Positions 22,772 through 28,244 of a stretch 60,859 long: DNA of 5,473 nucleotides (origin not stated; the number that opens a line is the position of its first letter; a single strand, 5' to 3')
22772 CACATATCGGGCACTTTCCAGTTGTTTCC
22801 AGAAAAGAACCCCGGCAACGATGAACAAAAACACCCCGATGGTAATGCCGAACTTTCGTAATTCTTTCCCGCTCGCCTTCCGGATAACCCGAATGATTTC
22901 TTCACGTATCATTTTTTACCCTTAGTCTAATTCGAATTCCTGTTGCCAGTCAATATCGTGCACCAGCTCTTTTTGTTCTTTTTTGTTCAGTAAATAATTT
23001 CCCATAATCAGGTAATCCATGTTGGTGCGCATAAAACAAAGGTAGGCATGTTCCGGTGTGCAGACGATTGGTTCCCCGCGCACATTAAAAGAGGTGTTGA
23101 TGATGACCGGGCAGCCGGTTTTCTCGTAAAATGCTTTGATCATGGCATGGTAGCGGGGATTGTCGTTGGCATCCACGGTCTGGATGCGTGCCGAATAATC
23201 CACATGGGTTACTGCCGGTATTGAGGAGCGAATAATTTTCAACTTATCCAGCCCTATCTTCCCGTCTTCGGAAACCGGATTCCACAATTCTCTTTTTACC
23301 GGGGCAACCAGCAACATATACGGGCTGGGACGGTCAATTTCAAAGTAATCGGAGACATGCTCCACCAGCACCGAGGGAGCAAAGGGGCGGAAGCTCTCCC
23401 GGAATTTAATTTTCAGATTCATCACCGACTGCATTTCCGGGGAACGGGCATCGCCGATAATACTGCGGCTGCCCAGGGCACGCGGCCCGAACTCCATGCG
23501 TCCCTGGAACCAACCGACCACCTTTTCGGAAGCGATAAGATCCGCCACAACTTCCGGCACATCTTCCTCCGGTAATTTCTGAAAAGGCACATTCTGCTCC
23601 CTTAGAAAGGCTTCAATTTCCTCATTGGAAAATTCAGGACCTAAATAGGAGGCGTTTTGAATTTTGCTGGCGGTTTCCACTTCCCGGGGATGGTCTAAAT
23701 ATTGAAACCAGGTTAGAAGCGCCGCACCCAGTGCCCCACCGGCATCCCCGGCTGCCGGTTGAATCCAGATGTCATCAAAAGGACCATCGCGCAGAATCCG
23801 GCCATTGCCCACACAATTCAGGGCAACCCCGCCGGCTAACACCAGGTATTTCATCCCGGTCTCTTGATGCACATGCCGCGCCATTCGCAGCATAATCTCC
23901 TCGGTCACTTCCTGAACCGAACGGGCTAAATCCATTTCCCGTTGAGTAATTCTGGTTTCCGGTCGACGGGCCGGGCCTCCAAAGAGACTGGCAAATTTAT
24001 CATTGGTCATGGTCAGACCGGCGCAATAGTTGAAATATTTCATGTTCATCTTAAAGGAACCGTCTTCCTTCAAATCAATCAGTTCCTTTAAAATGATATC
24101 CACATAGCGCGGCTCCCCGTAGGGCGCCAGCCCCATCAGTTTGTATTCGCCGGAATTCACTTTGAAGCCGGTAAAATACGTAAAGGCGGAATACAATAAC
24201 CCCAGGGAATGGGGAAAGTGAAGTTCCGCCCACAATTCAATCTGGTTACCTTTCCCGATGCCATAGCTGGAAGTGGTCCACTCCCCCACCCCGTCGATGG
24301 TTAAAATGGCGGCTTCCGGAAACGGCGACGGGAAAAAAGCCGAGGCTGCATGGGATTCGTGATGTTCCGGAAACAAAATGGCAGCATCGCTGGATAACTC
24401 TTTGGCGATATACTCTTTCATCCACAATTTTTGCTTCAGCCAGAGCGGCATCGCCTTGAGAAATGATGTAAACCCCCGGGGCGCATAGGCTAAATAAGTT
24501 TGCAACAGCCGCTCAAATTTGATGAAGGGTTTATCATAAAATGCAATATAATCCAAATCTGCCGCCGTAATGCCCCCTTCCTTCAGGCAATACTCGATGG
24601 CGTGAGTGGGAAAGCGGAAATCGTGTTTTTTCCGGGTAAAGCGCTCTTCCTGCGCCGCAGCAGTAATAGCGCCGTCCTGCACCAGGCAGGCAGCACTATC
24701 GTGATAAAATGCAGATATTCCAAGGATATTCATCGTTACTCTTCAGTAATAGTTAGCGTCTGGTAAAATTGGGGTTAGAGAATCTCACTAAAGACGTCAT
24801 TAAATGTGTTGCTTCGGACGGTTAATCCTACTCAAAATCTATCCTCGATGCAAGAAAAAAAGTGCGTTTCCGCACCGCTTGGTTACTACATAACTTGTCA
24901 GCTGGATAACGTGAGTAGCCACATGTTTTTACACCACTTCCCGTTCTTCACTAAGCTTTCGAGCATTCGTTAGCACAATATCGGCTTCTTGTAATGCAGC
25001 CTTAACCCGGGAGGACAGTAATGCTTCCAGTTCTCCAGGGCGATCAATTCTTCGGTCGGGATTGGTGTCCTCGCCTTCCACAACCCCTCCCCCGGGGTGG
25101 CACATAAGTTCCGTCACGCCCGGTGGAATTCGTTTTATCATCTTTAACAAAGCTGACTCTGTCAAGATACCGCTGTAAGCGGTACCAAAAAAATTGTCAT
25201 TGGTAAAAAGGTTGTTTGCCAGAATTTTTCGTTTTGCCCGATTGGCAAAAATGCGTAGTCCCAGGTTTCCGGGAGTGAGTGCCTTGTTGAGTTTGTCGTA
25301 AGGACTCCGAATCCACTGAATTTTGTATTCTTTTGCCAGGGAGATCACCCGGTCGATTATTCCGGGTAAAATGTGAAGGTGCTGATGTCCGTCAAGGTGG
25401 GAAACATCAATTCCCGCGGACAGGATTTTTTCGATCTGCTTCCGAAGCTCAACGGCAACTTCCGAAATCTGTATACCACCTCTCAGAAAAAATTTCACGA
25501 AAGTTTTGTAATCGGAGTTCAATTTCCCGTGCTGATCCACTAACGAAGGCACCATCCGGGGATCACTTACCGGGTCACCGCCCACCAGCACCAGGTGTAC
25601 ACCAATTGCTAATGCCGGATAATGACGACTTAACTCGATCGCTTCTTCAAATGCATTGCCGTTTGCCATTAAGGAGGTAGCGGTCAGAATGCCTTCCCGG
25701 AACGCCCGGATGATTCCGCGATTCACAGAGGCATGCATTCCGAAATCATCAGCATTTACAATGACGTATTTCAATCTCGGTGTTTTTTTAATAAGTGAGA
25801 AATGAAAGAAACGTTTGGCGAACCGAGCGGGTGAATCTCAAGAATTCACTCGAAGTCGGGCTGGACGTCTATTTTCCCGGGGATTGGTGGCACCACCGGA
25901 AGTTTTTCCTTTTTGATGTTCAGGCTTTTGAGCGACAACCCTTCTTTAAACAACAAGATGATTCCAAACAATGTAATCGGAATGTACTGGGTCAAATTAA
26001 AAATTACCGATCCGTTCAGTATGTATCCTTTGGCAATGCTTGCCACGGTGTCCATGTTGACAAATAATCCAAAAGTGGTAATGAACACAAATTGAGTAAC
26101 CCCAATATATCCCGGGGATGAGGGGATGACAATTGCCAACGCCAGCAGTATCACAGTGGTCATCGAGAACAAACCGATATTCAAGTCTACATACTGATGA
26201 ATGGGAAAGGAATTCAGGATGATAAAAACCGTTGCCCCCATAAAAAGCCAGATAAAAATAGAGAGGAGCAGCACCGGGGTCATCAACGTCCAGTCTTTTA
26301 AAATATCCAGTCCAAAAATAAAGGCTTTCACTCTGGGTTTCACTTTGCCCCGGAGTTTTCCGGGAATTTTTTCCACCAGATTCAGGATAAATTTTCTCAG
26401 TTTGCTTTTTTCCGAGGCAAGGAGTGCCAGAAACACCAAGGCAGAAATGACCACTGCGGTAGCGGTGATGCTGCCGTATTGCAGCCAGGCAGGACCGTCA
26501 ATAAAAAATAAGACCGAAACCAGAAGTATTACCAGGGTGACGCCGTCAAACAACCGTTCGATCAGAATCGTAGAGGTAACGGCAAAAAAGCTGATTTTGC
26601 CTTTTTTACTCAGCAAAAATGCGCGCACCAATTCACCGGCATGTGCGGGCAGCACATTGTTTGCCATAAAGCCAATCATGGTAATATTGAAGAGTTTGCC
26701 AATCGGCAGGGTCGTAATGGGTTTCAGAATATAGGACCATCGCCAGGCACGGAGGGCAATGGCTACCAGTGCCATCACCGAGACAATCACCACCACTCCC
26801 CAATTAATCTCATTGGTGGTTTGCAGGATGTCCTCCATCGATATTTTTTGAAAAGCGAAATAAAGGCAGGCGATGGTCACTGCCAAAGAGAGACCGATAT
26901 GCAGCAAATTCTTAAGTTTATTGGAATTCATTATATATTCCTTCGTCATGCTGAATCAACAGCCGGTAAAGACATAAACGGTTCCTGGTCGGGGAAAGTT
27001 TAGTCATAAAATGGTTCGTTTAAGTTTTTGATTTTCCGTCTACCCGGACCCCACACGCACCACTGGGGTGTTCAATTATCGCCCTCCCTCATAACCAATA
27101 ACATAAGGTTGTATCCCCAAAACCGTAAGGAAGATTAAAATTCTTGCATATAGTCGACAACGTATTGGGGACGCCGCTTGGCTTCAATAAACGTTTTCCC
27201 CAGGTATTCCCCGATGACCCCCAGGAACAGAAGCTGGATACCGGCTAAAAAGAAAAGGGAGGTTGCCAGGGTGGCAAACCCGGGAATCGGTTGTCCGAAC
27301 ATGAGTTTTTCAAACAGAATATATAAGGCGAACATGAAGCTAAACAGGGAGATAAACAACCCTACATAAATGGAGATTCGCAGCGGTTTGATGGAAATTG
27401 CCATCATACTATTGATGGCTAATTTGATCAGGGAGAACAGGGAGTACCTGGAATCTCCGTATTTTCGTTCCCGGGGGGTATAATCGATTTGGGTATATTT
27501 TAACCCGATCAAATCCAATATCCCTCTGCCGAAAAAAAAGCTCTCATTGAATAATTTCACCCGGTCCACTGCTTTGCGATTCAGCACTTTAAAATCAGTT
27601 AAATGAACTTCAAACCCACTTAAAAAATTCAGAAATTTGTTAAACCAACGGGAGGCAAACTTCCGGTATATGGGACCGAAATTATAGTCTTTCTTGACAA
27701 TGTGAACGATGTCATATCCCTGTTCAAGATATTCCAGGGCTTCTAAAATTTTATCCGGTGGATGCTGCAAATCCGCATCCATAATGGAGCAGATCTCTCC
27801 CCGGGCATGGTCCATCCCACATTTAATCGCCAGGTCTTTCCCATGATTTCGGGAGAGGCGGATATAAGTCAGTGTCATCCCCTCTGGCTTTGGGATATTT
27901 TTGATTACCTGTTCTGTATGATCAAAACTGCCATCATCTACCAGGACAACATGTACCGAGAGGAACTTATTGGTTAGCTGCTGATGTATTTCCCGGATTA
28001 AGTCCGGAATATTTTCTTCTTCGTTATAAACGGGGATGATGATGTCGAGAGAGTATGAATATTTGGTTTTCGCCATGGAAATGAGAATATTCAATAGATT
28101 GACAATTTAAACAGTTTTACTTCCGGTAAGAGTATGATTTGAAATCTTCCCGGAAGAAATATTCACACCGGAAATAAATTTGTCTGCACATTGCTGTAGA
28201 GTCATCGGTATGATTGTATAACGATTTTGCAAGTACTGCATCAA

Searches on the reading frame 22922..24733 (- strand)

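Call 8: search_protein_families(library=pfam, proteins=[window:22922-24733:-], max_evalue=0.001)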
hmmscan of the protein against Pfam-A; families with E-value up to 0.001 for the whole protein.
window:22922-24733:- (603 aa): 2 families
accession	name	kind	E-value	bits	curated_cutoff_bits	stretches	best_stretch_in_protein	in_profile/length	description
PF02543.21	Carbam_trans_N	-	5.1e-103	345.6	24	1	3-339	2-346/346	Carbamoyltransferase N-terminus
PF16861.10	Carbam_trans_C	-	6.2e-75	250.9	27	1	397-584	1-170/170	Carbamoyltransferase C-terminus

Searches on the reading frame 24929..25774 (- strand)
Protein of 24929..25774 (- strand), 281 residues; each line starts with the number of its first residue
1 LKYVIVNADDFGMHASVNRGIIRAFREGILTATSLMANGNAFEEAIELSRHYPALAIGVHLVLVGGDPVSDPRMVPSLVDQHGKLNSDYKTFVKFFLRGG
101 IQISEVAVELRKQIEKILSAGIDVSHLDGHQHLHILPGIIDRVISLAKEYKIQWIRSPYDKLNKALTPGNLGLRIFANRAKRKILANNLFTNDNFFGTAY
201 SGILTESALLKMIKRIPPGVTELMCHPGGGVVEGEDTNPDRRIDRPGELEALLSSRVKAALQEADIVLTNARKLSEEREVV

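Call 8: search_protein_families(library=pfam, proteins=[window:24929-25774:-], max_evalue=0.001)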
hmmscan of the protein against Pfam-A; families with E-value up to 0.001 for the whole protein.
window:24929-25774:- (281 aa): 1 family
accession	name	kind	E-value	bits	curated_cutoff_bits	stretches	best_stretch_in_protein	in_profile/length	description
PF04794.17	YdjC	-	6.7e-73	246.2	29.7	1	3-263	1-266/266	YdjC-like protein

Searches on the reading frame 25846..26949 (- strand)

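Call 13: search_protein_families(library=pfam, proteins=[window:25846-26949:-], max_evalue=0.001)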
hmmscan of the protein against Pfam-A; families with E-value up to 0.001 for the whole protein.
window:25846-26949:- (367 aa): 1 family
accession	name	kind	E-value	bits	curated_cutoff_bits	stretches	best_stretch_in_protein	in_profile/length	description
PF03706.18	LPG_synthase_TM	-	8.6e-44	150.6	33.4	1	20-329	3-302/302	Lysylphosphatidylglycerol synthase TM region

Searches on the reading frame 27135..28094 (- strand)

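Call 13: search_protein_families(library=pfam, proteins=[window:27135-28094:-], max_evalue=0.001)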
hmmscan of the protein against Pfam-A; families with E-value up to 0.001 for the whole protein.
window:27135-28094:- (319 aa): 3 families
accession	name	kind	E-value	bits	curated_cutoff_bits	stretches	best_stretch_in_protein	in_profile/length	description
PF00535.33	Glycos_transf_2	-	3.1e-30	105.7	23.3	1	18-156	2-142/168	Glycosyl transferase family 2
PF10111.15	Glyco_tranf_2_2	-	2.2e-07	31.1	27.3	1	18-120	2-103/276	Glycosyltransferase like family 2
PF13641.12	Glyco_tranf_2_3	-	2.8e-06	28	27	1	18-179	5-156/230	Glycosyltransferase like family 2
